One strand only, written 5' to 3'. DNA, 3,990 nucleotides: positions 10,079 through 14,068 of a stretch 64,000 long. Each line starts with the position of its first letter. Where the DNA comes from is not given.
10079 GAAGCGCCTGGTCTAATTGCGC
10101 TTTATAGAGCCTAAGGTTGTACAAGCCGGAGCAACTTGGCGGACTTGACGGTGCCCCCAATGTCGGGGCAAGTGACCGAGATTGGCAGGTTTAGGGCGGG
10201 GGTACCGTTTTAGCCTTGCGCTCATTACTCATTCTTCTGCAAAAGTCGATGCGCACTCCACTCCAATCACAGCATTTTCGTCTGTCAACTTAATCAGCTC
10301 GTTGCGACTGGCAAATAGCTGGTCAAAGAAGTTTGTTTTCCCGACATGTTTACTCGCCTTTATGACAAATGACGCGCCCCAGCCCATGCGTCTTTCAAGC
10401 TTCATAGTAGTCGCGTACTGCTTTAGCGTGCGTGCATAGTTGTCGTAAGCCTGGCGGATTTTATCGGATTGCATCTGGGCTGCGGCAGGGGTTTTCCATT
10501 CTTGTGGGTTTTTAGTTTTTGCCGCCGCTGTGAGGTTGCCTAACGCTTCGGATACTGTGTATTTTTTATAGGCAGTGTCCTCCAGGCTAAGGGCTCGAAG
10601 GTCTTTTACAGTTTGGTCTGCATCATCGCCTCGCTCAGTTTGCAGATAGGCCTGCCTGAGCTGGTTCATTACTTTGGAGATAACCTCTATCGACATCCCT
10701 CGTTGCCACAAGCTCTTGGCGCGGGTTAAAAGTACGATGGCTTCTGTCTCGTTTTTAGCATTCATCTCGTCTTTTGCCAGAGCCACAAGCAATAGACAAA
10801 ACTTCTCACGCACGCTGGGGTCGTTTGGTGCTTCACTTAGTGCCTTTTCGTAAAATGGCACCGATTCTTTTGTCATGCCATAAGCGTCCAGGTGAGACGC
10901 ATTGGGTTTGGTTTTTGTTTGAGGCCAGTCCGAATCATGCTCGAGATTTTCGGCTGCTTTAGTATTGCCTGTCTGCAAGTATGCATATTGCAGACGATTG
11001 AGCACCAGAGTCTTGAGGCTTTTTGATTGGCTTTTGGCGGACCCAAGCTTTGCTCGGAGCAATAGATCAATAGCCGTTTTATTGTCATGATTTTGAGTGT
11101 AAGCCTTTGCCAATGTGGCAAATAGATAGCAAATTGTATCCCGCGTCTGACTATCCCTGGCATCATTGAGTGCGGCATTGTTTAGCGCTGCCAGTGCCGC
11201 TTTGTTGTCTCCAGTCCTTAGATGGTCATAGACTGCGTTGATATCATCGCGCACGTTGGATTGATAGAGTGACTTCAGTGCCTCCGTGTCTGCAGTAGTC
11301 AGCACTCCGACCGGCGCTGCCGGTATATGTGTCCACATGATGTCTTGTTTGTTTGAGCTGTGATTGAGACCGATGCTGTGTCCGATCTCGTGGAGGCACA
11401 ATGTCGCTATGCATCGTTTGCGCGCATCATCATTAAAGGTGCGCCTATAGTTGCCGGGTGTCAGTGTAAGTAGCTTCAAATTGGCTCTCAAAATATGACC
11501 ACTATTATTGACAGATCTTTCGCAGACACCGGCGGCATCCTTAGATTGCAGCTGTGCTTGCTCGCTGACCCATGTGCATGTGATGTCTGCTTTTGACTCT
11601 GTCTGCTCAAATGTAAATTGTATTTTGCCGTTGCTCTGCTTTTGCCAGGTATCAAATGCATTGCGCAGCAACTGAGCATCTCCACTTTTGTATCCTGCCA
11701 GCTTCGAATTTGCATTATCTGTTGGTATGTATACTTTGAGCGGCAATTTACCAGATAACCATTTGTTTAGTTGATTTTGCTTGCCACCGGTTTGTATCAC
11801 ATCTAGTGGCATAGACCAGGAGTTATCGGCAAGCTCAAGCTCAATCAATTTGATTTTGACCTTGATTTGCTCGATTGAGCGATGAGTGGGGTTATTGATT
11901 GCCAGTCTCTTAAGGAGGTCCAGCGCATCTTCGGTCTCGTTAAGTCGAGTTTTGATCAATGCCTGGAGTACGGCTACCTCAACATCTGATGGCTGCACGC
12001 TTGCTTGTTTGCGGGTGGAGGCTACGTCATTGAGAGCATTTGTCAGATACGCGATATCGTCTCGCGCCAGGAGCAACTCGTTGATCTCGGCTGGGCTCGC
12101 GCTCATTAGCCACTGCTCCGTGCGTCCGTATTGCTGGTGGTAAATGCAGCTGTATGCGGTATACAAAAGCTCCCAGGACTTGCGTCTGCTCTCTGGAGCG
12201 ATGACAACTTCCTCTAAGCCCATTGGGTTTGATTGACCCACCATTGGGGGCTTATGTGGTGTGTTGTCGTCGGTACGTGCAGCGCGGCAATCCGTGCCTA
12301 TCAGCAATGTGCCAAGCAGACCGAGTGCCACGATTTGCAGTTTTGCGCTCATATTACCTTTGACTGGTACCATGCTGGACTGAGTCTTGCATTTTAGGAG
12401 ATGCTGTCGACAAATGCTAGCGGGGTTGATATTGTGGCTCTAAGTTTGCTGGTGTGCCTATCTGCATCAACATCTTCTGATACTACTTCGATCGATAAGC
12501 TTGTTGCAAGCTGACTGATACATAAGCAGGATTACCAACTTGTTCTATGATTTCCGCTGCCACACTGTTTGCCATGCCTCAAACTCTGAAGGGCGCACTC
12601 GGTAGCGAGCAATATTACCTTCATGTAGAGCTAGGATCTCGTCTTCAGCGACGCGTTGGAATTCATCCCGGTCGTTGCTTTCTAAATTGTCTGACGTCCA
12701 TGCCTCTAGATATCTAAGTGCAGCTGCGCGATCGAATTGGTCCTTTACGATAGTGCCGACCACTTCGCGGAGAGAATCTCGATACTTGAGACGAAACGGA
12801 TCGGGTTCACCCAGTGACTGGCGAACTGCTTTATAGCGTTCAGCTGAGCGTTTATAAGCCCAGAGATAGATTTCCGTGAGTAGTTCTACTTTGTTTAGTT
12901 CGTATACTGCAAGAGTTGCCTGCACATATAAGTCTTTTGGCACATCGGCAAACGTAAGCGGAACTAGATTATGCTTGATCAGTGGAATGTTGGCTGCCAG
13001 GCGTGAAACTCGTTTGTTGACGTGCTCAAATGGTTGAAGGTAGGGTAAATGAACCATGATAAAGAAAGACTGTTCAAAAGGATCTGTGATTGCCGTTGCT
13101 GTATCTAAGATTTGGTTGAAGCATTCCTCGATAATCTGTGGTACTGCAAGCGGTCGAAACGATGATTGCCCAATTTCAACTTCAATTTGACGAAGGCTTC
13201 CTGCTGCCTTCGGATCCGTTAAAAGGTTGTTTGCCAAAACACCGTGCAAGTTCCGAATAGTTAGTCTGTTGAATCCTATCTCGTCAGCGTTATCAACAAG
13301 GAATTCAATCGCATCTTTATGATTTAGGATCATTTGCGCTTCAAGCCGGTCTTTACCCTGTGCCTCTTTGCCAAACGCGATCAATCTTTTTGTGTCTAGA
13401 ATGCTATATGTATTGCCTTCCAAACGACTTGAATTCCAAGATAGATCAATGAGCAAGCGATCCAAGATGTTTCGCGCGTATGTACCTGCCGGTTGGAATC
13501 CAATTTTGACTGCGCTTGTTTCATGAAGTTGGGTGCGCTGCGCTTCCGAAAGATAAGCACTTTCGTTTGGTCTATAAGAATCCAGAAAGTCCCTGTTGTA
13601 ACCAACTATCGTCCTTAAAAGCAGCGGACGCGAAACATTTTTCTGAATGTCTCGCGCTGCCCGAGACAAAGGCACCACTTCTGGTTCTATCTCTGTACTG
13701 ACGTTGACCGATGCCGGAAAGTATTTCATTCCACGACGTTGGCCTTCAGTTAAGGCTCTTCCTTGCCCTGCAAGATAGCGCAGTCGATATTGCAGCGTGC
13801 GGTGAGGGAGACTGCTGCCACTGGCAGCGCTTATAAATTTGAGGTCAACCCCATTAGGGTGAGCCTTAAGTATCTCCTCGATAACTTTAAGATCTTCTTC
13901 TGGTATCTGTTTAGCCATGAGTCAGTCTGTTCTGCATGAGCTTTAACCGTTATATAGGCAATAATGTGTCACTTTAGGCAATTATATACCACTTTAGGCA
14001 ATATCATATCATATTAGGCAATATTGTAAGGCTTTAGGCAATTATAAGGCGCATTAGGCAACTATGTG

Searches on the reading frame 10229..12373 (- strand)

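Call 5: search_protein_families(library=pfam, proteins=[window:10229-12373:-], max_evalue=0.1)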
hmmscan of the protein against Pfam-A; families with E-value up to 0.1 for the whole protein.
window:10229-12373:- (714 aa): 10 families
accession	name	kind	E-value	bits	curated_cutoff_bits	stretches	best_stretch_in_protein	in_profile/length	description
PF00413.30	Peptidase_M10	-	2.9e-12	47.2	24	1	234-370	25-158/159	Matrixin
PF13688.12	Reprolysin_5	-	1.2e-06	29.3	27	1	227-343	67-162/196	Metallo-peptidase family M12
PF13428.12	TPR_14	-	0.00044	21.1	23.5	0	495-524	11-40/44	Tetratricopeptide repeat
PF11817.14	Foie-gras_1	-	0.0067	16.6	23.3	0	503-582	166-244/257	Foie gras liver health family 1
PF14559.12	TPR_19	-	0.0072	17.1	25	0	569-603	28-62/68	Tetratricopeptide repeat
PF16313.11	DUF4953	-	0.015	15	24.2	1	312-338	3-29/316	Met-zincin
PF12688.13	TPR_5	-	0.016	15.9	24.2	0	577-615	64-102/119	Tetratrico peptide repeat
PF13582.12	Reprolysin_3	-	0.018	16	22.4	1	319-339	103-123/123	Metallo-peptidase family M12B Reprolysin-like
PF13574.12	Reprolysin_2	-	0.058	13.7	27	0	229-343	52-146/195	Metallo-peptidase family M12B Reprolysin-like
PF25604.1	DUF7938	-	0.078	13.4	27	0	97-128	9-40/66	Phage family of unknown function (DUF7938)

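Call 16: search_protein_families(library=ncbifam, proteins=[window:10229-12373:-], max_evalue=0.1)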
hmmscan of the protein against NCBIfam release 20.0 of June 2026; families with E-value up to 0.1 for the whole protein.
window:10229-12373:- (714 aa): 7 families
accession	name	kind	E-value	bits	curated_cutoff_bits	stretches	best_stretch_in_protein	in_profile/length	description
NF041905.1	MXAN_2677_2678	equivalog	4.5e-05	22.6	250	1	324-351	186-213/283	myxosortase-dependent metalloprotease, MXAN_2677/MXAN_2678 family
NF033823.0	archmetzin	subfamily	0.00016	21.7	145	1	306-346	106-146/170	archaemetzincin family Zn-dependent metalloprotease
NF002725.1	PRK02603.1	equivalog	0.0055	16.7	143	0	496-562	83-149/173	photosystem I assembly protein Ycf3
NF035945.1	Zn_serralysin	subfamily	0.011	14.9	500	1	223-341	72-180/462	serralysin family metalloprotease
NF033874.1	SidJ_rel_pseudo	hypoth_equivalog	0.012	14.5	300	1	545-675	31-162/507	SidJ-related pseudokinase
NF053720.1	NsdA_fam_reg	subfamily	0.017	14.7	75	0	399-475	225-301/432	NsdA family TPR-like regulatory protein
NF045530.1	LegP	equivalog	0.03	13.9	300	1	319-344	136-161/244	Dot/Icm T4SS effector Zinc-dependent metalloprotease LegP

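Call 17: search_protein_families(library=padloc, proteins=[window:10229-12373:-], max_evalue=0.1)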
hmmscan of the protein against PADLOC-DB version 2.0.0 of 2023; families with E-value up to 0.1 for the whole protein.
window:10229-12373:- (714 aa): 0 families

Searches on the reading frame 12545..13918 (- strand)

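Call 16: search_protein_families(library=ncbifam, proteins=[window:12545-13918:-], max_evalue=0.1)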
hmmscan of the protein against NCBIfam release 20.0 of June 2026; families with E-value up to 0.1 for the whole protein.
window:12545-13918:- (457 aa): 0 families

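Call 17: search_protein_families(library=padloc, proteins=[window:12545-13918:-], max_evalue=0.1)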
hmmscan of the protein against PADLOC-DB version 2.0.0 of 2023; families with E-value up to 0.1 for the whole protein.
window:12545-13918:- (457 aa): 6 families
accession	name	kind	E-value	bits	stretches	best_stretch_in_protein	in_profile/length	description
PDLC04840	PDC-S04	-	2.2e-14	51.7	1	146-337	2-197/227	-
PDLC04836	PDC-S04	-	4.8e-13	46.9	1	147-363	17-235/244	-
PDLC04837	PDC-S04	-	3.2e-09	34.4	1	153-350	23-219/234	-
PDLC03963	SoFic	-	1.1e-08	32.8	1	153-319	54-218/361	-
PDLC04839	PDC-S04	-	5.3e-06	24.2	1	209-343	52-191/205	-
PDLC04838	PDC-S04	-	0.01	13.6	1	238-350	82-197/209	-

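Call 69: search_protein_families(library=pfam, proteins=[window:12545-13918:-], max_evalue=0.0001)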
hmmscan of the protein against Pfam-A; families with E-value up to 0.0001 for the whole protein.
window:12545-13918:- (457 aa): 1 family
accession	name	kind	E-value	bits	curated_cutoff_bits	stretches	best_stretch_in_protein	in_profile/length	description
PF02661.23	Fic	-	2.4e-06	28.8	24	1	219-311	5-91/93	Fic/DOC family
